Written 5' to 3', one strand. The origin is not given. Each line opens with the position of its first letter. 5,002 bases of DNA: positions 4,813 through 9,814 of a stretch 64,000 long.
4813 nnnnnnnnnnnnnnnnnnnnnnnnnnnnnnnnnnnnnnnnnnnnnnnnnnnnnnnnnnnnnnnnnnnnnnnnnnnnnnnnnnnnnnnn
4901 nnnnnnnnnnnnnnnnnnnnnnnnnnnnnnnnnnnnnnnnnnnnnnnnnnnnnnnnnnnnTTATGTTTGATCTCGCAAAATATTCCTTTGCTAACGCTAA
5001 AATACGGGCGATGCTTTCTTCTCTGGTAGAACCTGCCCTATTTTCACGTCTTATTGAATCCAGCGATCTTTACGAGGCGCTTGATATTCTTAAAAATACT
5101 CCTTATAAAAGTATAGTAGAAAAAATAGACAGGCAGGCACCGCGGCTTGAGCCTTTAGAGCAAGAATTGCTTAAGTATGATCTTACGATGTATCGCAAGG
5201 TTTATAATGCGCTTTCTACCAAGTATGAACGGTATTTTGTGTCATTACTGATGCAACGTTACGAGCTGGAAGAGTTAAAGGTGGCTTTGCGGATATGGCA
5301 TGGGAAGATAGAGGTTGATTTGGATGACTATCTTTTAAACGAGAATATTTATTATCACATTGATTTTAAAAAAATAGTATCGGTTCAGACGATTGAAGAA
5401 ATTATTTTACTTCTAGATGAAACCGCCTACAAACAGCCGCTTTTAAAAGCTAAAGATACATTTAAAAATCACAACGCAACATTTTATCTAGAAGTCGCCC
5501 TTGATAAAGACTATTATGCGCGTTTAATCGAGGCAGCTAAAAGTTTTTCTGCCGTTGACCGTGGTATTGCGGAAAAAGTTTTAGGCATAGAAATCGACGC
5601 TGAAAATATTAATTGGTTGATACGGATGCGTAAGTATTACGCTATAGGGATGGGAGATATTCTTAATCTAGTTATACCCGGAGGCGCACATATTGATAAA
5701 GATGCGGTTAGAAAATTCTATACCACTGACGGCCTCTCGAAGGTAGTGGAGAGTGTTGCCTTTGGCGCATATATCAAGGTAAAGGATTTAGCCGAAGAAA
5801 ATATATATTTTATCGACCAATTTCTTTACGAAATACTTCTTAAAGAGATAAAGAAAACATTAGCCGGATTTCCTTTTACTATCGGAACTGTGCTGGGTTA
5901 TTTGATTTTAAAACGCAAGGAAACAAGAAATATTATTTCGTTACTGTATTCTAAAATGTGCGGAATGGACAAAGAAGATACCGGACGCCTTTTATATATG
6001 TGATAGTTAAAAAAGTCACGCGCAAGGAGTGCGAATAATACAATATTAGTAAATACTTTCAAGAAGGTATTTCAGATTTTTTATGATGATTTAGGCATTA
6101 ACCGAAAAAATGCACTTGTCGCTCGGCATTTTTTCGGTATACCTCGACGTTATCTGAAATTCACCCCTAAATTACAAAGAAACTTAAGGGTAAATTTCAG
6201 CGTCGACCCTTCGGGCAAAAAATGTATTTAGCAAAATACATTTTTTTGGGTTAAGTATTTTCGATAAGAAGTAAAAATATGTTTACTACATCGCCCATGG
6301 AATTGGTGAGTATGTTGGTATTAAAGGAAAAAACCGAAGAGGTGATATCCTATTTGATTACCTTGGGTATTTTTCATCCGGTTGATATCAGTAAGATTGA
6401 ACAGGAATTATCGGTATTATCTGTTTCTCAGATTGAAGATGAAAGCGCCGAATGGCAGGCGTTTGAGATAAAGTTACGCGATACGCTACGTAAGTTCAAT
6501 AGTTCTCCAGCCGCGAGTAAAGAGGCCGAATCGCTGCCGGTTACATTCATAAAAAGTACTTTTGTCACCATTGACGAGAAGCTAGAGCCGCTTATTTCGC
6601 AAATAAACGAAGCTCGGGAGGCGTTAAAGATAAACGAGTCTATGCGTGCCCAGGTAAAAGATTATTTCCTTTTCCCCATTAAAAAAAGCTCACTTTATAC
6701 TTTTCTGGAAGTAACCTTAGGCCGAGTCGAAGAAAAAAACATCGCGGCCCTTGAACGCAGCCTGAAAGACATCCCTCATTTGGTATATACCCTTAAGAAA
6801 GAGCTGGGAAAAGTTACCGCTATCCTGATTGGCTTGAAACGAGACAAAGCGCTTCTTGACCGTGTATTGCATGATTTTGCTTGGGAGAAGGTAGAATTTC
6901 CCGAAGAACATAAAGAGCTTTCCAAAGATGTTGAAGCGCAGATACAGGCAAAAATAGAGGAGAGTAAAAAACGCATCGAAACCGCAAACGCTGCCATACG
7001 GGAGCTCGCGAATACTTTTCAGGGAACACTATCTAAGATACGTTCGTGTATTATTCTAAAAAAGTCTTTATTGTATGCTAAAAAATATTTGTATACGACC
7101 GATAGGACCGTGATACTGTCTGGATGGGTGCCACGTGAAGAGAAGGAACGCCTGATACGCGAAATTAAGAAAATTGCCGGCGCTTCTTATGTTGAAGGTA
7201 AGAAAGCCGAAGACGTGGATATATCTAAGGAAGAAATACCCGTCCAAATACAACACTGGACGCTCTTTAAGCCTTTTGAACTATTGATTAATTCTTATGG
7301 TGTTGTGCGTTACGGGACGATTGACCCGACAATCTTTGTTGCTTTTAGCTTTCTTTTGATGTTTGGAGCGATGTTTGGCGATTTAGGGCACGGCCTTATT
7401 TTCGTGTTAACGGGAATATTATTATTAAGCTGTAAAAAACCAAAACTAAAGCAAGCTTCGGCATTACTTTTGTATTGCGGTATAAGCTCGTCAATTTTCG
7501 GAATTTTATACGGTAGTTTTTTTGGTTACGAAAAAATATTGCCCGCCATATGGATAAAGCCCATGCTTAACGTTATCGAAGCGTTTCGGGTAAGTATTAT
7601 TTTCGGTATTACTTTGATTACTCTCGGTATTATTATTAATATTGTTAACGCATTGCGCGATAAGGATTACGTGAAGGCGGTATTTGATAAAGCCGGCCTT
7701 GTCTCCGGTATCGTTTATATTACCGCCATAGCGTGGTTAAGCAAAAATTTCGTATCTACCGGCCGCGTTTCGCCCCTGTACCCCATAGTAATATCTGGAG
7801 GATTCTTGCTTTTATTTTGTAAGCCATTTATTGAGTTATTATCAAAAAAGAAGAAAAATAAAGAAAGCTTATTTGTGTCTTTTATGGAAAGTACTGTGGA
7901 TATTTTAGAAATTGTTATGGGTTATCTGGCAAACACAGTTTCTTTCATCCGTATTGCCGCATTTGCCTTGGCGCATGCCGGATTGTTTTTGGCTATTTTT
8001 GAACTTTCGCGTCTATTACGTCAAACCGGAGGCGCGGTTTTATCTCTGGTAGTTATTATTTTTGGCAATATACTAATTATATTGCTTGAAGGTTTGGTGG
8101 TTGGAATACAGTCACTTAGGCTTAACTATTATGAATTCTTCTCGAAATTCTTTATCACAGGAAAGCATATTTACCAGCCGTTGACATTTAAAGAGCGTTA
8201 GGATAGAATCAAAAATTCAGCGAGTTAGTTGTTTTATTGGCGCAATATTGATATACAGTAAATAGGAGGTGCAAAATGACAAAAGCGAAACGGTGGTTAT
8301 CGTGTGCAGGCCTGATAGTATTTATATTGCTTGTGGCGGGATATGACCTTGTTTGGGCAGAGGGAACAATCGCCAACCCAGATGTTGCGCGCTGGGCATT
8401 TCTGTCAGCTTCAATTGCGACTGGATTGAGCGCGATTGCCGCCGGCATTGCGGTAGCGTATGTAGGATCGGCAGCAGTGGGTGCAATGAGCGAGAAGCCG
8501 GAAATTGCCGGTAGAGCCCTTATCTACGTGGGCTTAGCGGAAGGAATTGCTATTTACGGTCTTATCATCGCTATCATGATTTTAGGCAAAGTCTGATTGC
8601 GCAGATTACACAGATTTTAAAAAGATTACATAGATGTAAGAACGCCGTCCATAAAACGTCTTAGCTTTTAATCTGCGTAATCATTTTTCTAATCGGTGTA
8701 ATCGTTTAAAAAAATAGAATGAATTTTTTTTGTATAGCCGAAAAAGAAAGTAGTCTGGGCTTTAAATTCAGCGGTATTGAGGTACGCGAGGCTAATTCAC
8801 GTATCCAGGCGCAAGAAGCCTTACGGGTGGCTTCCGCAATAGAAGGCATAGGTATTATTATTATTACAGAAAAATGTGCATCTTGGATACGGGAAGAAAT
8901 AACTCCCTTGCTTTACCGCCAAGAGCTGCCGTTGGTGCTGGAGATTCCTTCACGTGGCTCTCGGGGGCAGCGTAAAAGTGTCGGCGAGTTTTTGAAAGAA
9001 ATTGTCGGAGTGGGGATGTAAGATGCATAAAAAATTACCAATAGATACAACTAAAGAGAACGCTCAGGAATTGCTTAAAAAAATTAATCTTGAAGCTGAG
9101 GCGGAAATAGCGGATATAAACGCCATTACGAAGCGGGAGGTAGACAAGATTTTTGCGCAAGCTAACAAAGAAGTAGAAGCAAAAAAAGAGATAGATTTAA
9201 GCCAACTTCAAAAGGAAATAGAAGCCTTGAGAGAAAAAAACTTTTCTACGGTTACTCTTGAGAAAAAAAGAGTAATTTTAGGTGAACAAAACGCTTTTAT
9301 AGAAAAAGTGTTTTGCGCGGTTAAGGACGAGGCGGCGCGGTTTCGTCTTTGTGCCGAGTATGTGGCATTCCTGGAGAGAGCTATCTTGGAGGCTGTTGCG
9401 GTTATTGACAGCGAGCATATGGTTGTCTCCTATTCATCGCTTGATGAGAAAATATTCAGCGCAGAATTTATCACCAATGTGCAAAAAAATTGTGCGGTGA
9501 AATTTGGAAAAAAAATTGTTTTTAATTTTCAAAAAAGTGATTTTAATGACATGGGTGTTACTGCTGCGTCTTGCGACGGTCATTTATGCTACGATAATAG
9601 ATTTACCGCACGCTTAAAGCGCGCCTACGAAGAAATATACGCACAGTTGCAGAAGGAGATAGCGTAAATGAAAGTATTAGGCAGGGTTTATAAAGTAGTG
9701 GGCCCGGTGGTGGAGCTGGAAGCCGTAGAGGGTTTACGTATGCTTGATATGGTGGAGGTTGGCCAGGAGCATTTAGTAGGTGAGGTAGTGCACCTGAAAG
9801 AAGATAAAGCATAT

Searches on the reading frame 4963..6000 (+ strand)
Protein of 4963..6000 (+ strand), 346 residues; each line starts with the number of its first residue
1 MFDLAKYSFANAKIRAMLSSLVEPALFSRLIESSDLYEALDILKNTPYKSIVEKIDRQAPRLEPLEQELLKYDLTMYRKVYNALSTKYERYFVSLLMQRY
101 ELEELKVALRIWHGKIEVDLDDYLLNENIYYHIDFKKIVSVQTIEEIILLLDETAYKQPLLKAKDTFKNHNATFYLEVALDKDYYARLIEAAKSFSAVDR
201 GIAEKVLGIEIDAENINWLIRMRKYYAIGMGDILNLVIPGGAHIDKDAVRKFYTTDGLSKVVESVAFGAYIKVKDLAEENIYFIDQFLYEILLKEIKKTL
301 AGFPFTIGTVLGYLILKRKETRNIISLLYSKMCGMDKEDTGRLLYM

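Call 63: search_protein_families(library=pfam, proteins=[window:4963-6000:+])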
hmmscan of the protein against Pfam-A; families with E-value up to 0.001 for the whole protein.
window:4963-6000:+ (346 aa): 1 family
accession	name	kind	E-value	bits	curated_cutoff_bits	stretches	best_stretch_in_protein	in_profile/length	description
PF01992.21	vATP-synt_AC39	-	5.3e-54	184.3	29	1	10-339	1-335/339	ATP synthase (C/AC39) subunit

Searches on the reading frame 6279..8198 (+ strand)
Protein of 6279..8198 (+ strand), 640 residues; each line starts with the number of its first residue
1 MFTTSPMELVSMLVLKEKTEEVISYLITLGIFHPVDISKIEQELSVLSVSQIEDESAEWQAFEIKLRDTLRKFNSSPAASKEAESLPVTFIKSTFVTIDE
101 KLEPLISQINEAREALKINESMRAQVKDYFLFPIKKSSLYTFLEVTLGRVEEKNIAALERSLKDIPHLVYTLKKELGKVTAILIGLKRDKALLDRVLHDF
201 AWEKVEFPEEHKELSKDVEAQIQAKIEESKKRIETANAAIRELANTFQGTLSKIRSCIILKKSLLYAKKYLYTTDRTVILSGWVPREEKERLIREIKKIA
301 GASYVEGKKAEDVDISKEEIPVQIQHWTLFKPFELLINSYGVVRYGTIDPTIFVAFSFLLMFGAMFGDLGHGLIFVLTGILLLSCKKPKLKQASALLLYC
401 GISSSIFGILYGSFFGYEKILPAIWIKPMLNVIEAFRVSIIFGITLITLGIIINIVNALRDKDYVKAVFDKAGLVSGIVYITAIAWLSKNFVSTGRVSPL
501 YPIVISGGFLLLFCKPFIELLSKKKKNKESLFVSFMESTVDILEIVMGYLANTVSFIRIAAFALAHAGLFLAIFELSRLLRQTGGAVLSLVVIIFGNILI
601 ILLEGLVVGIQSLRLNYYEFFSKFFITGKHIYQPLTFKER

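Call 18: search_protein_families(library=pfam, proteins=[window:6279-8198:+])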
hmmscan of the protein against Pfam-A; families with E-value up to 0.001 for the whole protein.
window:6279-8198:+ (640 aa): 1 family
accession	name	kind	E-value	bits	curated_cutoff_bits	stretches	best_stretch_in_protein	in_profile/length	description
PF01496.24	V_ATPase_I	-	6.1e-35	120.8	30.7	2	129-392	160-423/815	V-type ATPase 116kDa subunit family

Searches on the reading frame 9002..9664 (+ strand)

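Call 63: search_protein_families(library=pfam, proteins=[window:9002-9664:+])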
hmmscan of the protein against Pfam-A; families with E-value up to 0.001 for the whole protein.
window:9002-9664:+ (221 aa): 1 family
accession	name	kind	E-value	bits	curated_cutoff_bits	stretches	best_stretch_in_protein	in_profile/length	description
PF01991.23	vATP-synt_E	-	3e-14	53.4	24.2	1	27-218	1-196/199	ATP synthase (E/31 kDa) subunit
